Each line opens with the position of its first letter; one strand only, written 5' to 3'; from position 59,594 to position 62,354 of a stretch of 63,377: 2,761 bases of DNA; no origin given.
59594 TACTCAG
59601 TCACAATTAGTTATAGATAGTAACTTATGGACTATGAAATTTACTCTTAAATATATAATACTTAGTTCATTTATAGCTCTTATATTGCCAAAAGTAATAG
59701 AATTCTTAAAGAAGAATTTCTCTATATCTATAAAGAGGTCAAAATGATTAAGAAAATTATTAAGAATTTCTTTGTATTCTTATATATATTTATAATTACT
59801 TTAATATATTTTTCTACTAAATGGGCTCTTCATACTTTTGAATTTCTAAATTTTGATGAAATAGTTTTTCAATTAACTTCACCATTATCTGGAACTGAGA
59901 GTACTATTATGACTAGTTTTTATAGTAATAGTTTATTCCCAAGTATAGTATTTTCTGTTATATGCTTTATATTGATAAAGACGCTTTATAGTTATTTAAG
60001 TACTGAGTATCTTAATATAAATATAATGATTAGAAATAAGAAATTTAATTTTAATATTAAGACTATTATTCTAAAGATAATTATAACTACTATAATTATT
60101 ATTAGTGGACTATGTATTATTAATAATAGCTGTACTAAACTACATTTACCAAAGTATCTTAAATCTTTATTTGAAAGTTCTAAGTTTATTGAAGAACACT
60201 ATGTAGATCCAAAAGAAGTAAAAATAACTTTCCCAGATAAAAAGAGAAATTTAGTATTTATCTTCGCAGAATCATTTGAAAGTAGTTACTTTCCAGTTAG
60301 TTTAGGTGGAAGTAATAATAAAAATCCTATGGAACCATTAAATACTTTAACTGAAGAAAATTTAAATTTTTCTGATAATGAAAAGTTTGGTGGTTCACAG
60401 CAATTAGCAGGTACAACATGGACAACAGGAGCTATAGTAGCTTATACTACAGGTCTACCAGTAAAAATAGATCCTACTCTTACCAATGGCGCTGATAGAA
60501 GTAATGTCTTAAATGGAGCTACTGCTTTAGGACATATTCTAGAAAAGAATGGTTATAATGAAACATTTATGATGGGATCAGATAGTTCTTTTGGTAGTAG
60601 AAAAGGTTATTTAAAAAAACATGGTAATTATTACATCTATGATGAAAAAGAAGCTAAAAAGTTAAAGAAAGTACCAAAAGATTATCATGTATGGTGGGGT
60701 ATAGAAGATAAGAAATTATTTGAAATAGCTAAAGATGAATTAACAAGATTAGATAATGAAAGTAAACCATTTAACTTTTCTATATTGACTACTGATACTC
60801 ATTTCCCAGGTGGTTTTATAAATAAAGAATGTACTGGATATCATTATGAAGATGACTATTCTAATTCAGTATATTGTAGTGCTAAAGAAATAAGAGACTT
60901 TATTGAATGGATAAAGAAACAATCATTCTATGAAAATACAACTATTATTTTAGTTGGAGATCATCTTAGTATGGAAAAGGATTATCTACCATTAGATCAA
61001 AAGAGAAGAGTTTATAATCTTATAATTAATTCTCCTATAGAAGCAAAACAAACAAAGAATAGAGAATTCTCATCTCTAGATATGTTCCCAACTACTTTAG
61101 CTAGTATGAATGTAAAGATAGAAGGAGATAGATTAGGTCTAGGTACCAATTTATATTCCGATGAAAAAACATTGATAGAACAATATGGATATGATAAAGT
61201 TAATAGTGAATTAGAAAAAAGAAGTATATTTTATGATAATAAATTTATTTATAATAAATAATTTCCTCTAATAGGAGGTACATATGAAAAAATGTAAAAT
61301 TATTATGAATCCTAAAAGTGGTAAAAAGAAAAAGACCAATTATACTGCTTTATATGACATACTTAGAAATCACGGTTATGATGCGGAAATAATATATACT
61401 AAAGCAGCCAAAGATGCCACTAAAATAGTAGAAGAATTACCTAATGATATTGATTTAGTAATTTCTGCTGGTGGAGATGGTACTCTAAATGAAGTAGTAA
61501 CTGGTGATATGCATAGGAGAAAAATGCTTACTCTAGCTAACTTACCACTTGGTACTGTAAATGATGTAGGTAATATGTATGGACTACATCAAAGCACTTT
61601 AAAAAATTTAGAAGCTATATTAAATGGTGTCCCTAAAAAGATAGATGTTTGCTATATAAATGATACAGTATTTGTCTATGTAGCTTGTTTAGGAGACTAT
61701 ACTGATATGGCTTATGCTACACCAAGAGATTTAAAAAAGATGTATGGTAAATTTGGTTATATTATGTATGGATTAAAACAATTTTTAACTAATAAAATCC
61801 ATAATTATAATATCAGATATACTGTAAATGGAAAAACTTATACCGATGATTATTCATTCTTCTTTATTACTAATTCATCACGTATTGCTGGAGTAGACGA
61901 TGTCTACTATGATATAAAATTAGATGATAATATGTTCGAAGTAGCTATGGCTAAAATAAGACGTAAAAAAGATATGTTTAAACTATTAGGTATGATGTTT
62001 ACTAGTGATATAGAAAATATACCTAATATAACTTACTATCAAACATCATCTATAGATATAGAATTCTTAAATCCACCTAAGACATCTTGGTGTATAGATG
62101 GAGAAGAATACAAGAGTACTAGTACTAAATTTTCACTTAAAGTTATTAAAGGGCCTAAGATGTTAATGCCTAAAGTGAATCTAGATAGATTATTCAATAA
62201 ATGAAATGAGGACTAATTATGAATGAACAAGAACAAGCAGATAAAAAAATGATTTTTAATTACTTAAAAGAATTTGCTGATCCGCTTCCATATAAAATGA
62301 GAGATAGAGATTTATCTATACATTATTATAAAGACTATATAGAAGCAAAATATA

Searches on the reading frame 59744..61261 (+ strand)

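Call 3: search_protein_families(library=pfam, proteins=[window:59744-61261:+])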
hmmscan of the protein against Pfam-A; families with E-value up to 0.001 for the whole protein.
window:59744-61261:+ (505 aa): 1 family
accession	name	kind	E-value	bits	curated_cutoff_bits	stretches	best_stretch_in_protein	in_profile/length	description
PF00884.28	Sulfatase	-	1.9e-24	87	25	1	168-456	1-300/301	Sulfatase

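Call 4: search_protein_families(library=ncbifam, proteins=[window:59744-61261:+])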
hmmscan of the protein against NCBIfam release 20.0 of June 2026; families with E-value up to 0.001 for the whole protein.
window:59744-61261:+ (505 aa): 3 families
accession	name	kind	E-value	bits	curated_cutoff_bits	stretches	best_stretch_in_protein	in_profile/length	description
NF009027.0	PRK12363.1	equivalog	8.2e-48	163.5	572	1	154-475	142-460/703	phosphoglycerol transferase I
NF003000.0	PRK03776.1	equivalog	1.5e-43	148.9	574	1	14-473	36-460/763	phosphatidylglycerol--membrane-oligosaccharide glycerophosphotransferase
NF053595.1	LptchSynLtaSGpos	equivalog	1.5e-11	43.6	970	1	144-474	215-544/626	lipoteichoic acid synthase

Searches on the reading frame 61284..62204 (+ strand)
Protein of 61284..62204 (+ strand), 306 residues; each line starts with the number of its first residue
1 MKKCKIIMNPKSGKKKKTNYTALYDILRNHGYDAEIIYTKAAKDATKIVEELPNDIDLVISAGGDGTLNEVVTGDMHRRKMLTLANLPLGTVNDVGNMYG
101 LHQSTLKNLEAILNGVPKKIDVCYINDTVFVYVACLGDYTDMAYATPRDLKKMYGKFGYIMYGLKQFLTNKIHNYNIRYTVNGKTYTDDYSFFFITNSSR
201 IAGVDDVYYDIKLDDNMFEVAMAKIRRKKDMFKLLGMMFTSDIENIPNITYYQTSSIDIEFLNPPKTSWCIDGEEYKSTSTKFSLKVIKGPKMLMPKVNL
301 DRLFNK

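Call 30: search_protein_families(library=pfam, proteins=[window:61284-62204:+], max_evalue=0.00001)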
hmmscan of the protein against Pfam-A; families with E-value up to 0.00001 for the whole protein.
window:61284-62204:+ (306 aa): 2 families
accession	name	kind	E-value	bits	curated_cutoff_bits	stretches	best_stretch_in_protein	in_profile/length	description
PF00781.29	DAGK_cat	-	2.3e-26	92.3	23.6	1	5-124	3-124/125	Diacylglycerol kinase catalytic domain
PF19279.4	YegS_C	-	8.6e-06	26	27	0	150-282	18-146/158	YegS C-terminal NAD kinase beta sandwich-like domain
